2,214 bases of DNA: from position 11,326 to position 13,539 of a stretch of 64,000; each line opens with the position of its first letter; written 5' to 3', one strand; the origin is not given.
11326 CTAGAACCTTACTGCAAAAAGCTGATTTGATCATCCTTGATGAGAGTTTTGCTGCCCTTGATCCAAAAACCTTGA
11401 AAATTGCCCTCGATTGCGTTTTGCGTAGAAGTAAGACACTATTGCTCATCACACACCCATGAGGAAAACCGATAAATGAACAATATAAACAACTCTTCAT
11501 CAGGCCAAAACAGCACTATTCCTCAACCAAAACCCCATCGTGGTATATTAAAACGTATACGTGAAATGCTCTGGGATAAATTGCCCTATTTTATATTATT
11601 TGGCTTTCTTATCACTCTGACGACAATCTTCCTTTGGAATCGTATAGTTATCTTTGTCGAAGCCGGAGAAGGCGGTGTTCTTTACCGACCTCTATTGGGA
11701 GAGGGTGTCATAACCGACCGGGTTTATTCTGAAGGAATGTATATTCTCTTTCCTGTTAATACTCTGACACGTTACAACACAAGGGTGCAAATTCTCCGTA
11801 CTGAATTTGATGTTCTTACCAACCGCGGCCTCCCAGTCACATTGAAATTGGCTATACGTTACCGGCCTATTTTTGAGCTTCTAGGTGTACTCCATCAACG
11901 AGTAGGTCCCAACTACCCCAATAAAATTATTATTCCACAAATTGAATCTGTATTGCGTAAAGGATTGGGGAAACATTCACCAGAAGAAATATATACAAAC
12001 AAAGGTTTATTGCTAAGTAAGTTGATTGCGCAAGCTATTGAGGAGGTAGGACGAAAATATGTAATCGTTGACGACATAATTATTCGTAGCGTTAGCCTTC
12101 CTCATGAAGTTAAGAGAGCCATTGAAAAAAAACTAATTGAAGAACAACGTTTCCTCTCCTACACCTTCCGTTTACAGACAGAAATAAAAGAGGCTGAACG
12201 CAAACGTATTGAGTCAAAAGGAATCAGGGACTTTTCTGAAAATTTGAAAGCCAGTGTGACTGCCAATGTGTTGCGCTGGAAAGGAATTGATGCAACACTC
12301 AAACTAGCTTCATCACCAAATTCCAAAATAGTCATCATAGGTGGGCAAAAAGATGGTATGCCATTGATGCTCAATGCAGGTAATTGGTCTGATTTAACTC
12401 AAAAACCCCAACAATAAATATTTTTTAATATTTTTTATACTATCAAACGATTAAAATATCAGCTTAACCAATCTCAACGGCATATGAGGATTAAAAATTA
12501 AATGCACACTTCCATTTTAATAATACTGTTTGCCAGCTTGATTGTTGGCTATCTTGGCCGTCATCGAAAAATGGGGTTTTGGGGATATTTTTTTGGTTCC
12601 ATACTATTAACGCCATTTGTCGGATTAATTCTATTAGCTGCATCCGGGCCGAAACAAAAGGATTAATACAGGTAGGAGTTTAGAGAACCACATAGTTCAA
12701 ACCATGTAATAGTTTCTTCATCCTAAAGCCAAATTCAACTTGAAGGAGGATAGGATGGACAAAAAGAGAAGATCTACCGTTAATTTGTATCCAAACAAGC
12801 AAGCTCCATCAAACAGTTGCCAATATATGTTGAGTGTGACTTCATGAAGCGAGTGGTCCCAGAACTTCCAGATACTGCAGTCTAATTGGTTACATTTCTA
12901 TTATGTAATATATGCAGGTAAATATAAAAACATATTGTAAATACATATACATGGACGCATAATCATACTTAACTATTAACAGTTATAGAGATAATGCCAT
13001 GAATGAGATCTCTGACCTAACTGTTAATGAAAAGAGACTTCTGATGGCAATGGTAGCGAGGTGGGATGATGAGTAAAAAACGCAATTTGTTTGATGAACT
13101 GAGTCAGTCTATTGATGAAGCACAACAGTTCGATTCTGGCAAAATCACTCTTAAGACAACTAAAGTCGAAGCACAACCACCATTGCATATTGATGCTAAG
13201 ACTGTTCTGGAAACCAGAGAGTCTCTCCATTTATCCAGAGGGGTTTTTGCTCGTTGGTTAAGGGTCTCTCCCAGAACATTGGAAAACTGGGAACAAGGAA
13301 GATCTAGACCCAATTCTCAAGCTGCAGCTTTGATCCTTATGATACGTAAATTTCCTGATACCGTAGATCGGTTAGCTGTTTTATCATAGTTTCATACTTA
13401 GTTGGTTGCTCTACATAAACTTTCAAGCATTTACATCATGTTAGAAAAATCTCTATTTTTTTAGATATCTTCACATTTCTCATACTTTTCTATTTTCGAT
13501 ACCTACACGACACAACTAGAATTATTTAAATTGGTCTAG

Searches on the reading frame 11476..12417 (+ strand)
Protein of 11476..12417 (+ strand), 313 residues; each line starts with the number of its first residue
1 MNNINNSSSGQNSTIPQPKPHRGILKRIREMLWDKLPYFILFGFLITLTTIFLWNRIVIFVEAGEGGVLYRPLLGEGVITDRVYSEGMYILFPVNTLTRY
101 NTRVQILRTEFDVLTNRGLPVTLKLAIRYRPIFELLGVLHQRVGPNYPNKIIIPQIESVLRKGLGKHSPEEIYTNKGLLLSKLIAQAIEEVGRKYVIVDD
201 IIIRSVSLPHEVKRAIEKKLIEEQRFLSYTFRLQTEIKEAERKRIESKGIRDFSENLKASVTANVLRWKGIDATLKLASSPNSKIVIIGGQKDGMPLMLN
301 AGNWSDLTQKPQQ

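Call 3: search_protein_families(library=pfam, proteins=[window:11476-12417:+], max_evalue=1)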
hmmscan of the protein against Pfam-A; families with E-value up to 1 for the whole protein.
window:11476-12417:+ (313 aa): 2 families
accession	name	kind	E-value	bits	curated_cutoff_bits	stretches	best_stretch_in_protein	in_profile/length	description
PF01145.31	Band_7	-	1.3e-23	84.4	23.6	1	61-242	3-174/176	SPFH domain / Band 7 family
PF13421.11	Band_7_1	-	0.074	13.1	24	1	180-219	170-206/211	SPFH domain-Band 7 family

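Call 91: find_homologous_proteins(query=window:11476-12417:+, max_evalue=1e-20)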
Query window:11476-12417:+ (313 aa): 1315 proteins with E <= 1e-20 among 3294 candidates; the best 120 are listed.
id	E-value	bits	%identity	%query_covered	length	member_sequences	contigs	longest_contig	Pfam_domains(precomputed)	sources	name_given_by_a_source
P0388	2.3e-202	689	100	100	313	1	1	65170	PF01145.32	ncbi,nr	ncbi:MAG: prohibitin family protein [Magnetococcales bacterium]|nr:prohibitin family protein [Magnet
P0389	1.2e-136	473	75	87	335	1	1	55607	PF01145.32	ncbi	ncbi:prohibitin family protein [Magnetococcales bacterium HHB-1]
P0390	5.2e-132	458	65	98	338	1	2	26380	PF01145.32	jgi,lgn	-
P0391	1.2e-131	456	66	96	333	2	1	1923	PF01145.32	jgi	-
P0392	2.3e-131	455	67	96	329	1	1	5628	PF01145.32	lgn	-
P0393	4.9e-131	454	69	92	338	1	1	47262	PF01145.32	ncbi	ncbi:MAG: prohibitin family protein [Mariprofundales bacterium]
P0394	1.3e-129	450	67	94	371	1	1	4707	PF01145.32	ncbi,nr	ncbi:MAG: prohibitin family protein [Candidatus Electrothrix sp. AR3]|nr:prohibitin family protein [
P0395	3.1e-129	448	67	95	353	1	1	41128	PF01145.32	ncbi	-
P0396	3.7e-128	445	65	96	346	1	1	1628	PF01145.32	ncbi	-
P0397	1.4e-126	440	66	93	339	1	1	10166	PF01145.32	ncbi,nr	ncbi:MAG: prohibitin family protein [Mariprofundaceae bacterium]|nr:prohibitin family protein [Marip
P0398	9.9e-126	437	66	94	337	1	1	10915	PF01145.32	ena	-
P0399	1.8e-125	436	70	87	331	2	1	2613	PF01145.32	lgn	-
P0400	1.9e-125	436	64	97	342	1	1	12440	PF01145.32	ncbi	-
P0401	1.6e-124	433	66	94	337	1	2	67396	PF01145.32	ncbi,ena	-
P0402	2.0e-124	433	68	88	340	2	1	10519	PF01145.32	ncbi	-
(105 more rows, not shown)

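Call 92: find_encoding_contigs(protein=P0389, flank=9000, max_places=1)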
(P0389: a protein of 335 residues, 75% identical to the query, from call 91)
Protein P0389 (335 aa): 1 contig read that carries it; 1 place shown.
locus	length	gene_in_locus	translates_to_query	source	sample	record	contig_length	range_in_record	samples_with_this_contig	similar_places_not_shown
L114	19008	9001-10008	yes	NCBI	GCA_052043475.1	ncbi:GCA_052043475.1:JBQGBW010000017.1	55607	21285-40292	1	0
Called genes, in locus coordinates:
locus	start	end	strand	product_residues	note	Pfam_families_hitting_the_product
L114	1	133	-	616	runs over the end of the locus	PF00122:E1-E2_ATPase, PF00702:Hydrolase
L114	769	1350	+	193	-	PF05128:DUF697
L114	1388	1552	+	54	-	-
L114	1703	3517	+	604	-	PF01094:ANF_receptor, PF13433:Peripla_BP_5 (faint), PF13458:Peripla_BP_6, PF02412:TSP_3 (faint)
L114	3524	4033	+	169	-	-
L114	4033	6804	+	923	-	PF03412:Peptidase_C39, PF00664:ABC_membrane (weak), PF00005:ABC_tran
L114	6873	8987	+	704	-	PF00005:ABC_tran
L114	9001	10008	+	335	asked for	PF01145:Band_7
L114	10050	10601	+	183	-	PF05128:DUF697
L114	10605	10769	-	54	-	-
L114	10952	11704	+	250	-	PF00106:adh_short, PF08659:KR, PF13561:adh_short_C2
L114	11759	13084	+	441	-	PF01135:PCMT (weak), PF02353:CMAS, PF05175:MTS, PF13489:Methyltransf_23, PF13847:Methyltransf_31, PF08241:Methyltransf_11, PF08242:Methyltransf_12, PF13649:Methyltransf_25, +6 more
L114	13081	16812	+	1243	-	PF00924:MS_channel_2nd, PF21082:MS_channel_3rd (weak)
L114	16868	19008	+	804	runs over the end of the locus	-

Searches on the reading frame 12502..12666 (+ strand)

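Call 3: search_protein_families(library=pfam, proteins=[window:12502-12666:+], max_evalue=1)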
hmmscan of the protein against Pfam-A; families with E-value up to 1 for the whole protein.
window:12502-12666:+ (54 aa): 2 families
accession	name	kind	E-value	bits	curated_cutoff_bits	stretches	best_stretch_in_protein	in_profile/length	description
PF06897.17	DUF1269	-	0.0042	17.8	26.9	1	25-49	5-29/100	Protein of unknown function (DUF1269)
PF11752.14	DUF3309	-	0.19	12.4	22.3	1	4-48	3-47/50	Protein of unknown function (DUF3309)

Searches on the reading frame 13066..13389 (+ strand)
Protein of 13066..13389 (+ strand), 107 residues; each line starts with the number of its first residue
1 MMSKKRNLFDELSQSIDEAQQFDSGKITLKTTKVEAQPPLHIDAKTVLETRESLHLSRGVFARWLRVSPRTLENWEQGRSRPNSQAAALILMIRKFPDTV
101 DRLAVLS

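Call 3: search_protein_families(library=pfam, proteins=[window:13066-13389:+], max_evalue=1)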
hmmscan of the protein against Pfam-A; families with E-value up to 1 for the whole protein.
window:13066-13389:+ (107 aa): 7 families
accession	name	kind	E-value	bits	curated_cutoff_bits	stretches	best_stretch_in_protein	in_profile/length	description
PF13560.12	HTH_31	-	9.5e-06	26.3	27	1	50-89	9-49/64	Helix-turn-helix domain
PF01381.28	HTH_3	-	0.0013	19.1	23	1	49-90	3-44/55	Helix-turn-helix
PF20432.4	Xre-like-HTH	-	0.0022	18.7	25.8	1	43-78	11-45/63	Antitoxin Xre-like helix-turn-helix domain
PF15731.11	MqsA_antitoxin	-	0.0088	16.6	30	1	41-101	68-128/131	Antitoxin component of bacterial toxin-antitoxin system, MqsA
PF13413.12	HTH_25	-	0.017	15.4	24.6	1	49-89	4-44/62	Helix-turn-helix domain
PF13518.12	HTH_28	-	0.056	14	25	1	54-77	12-34/52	Helix-turn-helix domain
PF12844.13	HTH_19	-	0.22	11.9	30.2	1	47-84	4-41/64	Helix-turn-helix domain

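Call 4: search_protein_families(library=padloc, proteins=[window:13066-13389:+], max_evalue=1)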
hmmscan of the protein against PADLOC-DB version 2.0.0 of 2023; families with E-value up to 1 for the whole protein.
window:13066-13389:+ (107 aa): 2 families
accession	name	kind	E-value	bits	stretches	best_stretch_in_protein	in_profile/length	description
PDLC03951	RmrA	-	0.0053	13.8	1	47-89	13-55/400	-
PDLC03949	RmrA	-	0.014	12.3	1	51-97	11-57/363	-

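Call 5: search_protein_families(library=ncbifam, proteins=[window:13066-13389:+], max_evalue=1)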
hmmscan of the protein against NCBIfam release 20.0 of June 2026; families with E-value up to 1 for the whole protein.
window:13066-13389:+ (107 aa): 8 families
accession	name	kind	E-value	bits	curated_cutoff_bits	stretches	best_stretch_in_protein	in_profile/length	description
NF041265.1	NadS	equivalog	1.3e-07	31.8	60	1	7-104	2-92/94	NadS family protein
TIGR03830.1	CxxCG_CxxCG_HTH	subfamily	5.3e-06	26.3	61.8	1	41-103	64-126/127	type II TA system antitoxin MqsA family protein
NF040522.1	VC1465_fam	subfamily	1.1e-05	25.5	70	1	49-93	3-47/111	VC1465 family Xer recombination activation factor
NF003162.0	PRK04140.1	equivalog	0.00016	20.9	263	1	41-87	125-171/317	transcriptional regulator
NF007481.0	PRK10072.1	equivalog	0.0043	17.5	110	1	50-98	41-89/96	HTH-type transcriptional regulator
NF047542.1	telomere_Tap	equivalog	0.0083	14.9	600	1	51-87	26-62/695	telomere-associated protein Tap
NF007257.0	PRK09706.1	subfamily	0.044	13.6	101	1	46-86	9-49/135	transcriptional repressor DicA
TIGR00270.2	TIGR00270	equivalog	0.11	12.3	110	1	45-87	78-120/159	multiprotein bridging factor aMBF1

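Call 20: search_protein_families(library=pfam, alignment_id=A2, max_evalue=0.001)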
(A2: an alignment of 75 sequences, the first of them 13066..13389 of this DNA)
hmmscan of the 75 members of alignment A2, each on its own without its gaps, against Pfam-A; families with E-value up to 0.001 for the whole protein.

A. member 1, window:13066-13389:+ (107 aa): 1 family
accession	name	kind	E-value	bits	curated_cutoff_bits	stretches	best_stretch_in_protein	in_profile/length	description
PF13560.12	HTH_31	-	9.5e-06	26.3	27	1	50-89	9-49/64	Helix-turn-helix domain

B. families by the number of members that match (of 75 scanned): 61 families (the first 25 are shown)
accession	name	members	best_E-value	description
PF00656.27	Peptidase_C14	2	2.6e-23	Caspase domain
PF01872.23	RibD_C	2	2.9e-23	RibD C-terminal domain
PF13560.12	HTH_31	2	6.8e-23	Helix-turn-helix domain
PF08238.18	Sel1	2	2e-19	Sel1 repeat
PF04851.21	ResIII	2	2.7e-12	Type III restriction enzyme, res subunit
PF13604.12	AAA_30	2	6.5e-05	AAA domain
PF13851.11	GAS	2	0.00018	Growth-arrest specific micro-tubule binding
PF05496.18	RuvB_N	1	6.3e-81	Holliday junction DNA helicase RuvB P-loop domain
PF05960.17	DUF885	1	2.2e-55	Bacterial protein of unknown function (DUF885)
PF01077.27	NIR_SIR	1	5.1e-53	Nitrite and sulphite reductase 4Fe-4S domain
PF16363.11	GDP_Man_Dehyd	1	6e-53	GDP-mannose 4,6 dehydratase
PF01370.27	Epimerase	1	2.7e-52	NAD dependent epimerase/dehydratase family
PF13478.12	XdhC_C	1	3.3e-39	XdhC Rossmann domain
PF17864.7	AAA_lid_4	1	8.9e-34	RuvB AAA lid domain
PF01061.29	ABC2_membrane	1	4.5e-33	ABC-2 type transporter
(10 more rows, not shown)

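Call 70: search_protein_families(library=padloc, alignment_id=A2, max_evalue=0.00001)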
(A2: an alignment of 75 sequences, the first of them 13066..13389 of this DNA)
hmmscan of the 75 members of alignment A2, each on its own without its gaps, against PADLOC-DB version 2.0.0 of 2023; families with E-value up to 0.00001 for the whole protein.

A. member 1, window:13066-13389:+ (107 aa): 0 families

B. families by the number of members that match (of 75 scanned): 89 families (the first 25 are shown)
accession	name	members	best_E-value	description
PDLC02987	caspase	2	4.3e-11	-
PDLC03748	Drt6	1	2.8e-119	DRT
PDLC02177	Drt4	1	1.5e-103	-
PDLC02179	Drt4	1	8.7e-94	-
PDLC03752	Drt4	1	7.9e-59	DRT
PDLC02178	Drt4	1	2.4e-51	-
PDLC02180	Drt4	1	7.6e-44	-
PDLC03769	RT_UG30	1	4.3e-43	DRT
PDLC03743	AbiK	1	9.7e-35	DRT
PDLC00192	HamB1|HamB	1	2.5e-34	DEAD-box helicase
PDLC02348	AbiK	1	6.9e-34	AbiK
PDLC03751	RT_UG14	1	1.9e-33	DRT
PDLC00174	HamB1|HamB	1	3.6e-31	DEAD-box helicase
PDLC00188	HamB1|HamB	1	4.3e-28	DEAD-box helicase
PDLC04531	PDC-M23B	1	4.8e-28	-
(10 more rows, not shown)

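Call 72: find_homologous_proteins(query=window:13066-13389:+, max_evalue=0.001)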
Query window:13066-13389:+ (107 aa): 461 proteins with E <= 0.001 among 467 candidates; the best 120 are listed.
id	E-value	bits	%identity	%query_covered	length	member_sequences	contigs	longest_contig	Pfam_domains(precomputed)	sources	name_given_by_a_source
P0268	1.5e-61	222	100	99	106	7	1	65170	PF13560.13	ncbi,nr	ncbi:MAG: transcriptional regulator [Magnetococcales bacterium]|nr:transcriptional regulator [Magnet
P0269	1.7e-52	193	85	99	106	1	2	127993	PF13560.13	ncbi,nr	ncbi:MAG: transcriptional regulator [Magnetococcales bacterium]|nr:transcriptional regulator [Magnet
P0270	1.3e-44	168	72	98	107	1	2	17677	PF13560.13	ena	-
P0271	1.4e-43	165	75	95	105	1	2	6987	PF13560.13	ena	-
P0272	3.0e-37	145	66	99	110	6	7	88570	PF13560.13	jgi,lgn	jgi:putative transcriptional regulator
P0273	1.8e-36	142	64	99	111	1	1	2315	PF01381.29,PF13560.13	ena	-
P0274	1.9e-36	142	63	99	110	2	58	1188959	PF01381.29,PF13560.13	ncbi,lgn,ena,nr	ncbi:MAG: helix-turn-helix domain-containing protein [Chromatiaceae bacterium]|nr:helix-turn-helix d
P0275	3.0e-36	141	62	99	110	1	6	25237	PF13560.13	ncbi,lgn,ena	-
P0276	3.1e-36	141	63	99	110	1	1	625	PF13560.13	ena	-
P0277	3.3e-36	141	64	100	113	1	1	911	PF01381.29,PF13560.13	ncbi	-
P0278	3.7e-36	141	64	99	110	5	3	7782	PF01381.29,PF13560.13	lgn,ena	-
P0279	8.7e-36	140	62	99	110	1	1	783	PF13560.13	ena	-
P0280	8.7e-36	140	62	99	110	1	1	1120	PF01381.29,PF13560.13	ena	-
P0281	1.0e-35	140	64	95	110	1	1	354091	PF01381.29,PF13560.13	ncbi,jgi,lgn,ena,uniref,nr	ncbi:helix-turn-helix domain-containing protein [Thiocapsa roseopersicina]|jgi:putative transcriptio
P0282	1.1e-35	140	65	99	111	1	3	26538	PF13560.13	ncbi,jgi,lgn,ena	-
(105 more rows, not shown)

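Call 73: find_encoding_contigs(protein=P0269, flank=3000, max_places=2)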
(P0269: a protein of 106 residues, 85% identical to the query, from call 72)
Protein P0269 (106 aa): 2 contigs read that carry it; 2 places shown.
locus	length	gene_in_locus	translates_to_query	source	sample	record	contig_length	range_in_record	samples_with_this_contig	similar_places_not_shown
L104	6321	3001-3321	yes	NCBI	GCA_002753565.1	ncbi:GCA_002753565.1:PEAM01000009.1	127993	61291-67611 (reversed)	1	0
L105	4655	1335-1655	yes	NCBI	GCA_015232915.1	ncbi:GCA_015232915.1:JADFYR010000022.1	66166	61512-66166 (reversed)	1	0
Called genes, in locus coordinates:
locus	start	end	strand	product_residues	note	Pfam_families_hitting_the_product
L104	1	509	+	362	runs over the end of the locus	PF00933:Glyco_hydro_3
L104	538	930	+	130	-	PF06155:GBBH-like_N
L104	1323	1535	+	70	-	-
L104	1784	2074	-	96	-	PF13744:HTH_37 (weak), PF13443:HTH_26 (faint)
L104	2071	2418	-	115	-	PF05973:Gp49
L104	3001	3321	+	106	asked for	PF13560:HTH_31 (weak)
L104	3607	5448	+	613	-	PF07244:POTRA (faint), PF01103:Omp85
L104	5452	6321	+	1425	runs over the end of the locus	PF04357:TamB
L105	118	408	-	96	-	PF13744:HTH_37 (weak), PF13443:HTH_26 (faint)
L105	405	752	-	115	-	PF05973:Gp49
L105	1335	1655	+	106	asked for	PF13560:HTH_31 (weak)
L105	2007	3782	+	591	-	PF07244:POTRA (faint), PF01103:Omp85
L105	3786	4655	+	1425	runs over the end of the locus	PF04357:TamB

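Call 74: find_encoding_contigs(protein=P0274, flank=3000, max_places=4)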
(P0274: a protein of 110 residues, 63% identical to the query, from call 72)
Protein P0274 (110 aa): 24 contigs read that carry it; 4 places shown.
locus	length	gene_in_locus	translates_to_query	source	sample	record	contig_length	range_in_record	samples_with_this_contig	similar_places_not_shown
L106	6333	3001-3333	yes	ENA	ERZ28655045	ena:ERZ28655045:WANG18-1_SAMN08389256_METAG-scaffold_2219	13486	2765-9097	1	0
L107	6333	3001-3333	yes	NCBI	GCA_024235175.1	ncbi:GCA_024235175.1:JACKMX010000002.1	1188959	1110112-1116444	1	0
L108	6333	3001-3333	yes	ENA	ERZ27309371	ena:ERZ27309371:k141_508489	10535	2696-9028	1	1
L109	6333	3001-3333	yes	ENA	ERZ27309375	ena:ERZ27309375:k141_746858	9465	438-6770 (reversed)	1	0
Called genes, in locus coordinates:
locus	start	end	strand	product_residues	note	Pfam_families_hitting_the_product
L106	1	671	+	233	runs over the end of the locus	-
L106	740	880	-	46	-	-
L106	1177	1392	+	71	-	PF00589:Phage_integrase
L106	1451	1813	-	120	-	PF01850:PIN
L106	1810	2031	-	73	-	PF01402:RHH_1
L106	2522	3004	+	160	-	-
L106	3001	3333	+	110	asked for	PF13560:HTH_31 (weak), PF01381:HTH_3 (weak)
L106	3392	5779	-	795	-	PF22548:AEP-TOTE, PF01896:DNA_primase_S (weak), PF00270:DEAD, PF04851:ResIII, PF00271:Helicase_C (weak)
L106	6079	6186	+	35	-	-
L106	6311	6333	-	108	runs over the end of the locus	-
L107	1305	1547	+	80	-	PF00589:Phage_integrase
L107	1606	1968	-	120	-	PF01850:PIN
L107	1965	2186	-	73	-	PF01402:RHH_1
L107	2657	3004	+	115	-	PF06296:RelE (weak)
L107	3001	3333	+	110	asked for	PF13560:HTH_31 (weak), PF01381:HTH_3 (weak)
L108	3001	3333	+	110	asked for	PF13560:HTH_31 (weak), PF01381:HTH_3 (weak)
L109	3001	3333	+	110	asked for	PF13560:HTH_31 (weak), PF01381:HTH_3 (weak)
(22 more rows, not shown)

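Call 94: search_protein_families(library=phrogs, proteins=[window:13066-13389:+], max_evalue=0.001)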
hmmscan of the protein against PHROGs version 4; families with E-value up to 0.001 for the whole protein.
window:13066-13389:+ (107 aa): 2 families
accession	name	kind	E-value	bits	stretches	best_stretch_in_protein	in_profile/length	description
phrog_2104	-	unknown function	2.5e-24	86.4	1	5-103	2-100/103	-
phrog_25567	-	unknown function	0.00059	20.7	1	45-91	54-98/115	-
